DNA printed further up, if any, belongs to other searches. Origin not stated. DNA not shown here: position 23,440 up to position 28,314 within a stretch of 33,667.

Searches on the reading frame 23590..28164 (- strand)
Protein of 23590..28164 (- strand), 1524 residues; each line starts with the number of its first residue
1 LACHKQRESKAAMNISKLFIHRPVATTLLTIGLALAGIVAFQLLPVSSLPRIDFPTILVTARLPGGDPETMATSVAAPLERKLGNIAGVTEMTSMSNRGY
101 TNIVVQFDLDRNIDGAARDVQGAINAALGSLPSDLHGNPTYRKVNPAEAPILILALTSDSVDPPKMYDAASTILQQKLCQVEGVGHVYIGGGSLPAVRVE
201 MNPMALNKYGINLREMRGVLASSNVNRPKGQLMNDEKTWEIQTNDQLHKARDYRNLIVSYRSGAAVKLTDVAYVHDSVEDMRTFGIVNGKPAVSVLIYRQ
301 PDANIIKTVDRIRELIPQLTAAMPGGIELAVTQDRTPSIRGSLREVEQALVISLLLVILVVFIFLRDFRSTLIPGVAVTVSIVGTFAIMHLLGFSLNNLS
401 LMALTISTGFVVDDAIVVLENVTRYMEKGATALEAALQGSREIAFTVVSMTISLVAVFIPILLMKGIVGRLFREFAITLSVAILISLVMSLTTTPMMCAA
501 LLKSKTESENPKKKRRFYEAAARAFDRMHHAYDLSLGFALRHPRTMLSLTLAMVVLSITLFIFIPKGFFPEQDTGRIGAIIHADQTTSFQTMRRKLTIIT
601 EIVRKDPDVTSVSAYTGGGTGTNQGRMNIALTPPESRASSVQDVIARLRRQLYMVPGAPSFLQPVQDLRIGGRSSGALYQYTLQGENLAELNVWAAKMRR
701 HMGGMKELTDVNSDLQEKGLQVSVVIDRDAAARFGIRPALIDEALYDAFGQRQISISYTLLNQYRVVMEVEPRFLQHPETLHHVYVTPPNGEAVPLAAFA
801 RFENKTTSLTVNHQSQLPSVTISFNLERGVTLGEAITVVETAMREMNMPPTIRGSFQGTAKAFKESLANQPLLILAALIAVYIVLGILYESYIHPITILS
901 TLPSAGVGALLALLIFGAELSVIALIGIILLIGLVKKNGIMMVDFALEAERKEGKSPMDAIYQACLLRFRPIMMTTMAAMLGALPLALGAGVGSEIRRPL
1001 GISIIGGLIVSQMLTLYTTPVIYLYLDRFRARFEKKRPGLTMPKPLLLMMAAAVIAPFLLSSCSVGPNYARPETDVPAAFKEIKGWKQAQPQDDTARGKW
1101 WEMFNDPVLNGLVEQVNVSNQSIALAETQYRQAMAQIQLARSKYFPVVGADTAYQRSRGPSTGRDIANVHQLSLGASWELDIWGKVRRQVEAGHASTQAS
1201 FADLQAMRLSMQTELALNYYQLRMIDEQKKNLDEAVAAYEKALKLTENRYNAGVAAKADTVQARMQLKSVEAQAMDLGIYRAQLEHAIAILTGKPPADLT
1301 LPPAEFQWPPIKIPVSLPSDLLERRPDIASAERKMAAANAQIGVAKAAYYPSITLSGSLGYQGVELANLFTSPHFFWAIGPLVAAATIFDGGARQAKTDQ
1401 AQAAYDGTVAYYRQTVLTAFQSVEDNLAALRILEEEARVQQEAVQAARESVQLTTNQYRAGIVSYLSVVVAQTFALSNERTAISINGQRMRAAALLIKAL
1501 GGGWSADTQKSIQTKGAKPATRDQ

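Call 65: search_protein_families(library=pfam, proteins=[window:23590-28164:-], max_evalue=0.00001)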
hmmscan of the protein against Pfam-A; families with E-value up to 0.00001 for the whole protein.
window:23590-28164:- (1524 aa): 3 families
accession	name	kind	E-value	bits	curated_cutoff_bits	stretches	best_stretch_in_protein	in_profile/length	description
PF00873.25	ACR_tran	-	0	1072.3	28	1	15-1026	1-1020/1021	AcrB/AcrD/AcrF family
PF02321.23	OEP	-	1.8e-43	149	22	2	1320-1501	7-187/187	Outer membrane efflux protein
PF02355.23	SecD_SecF_C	-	3.8e-07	30.1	20.5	0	868-1026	30-186/189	Protein export membrane protein SecD/SecF, C-terminal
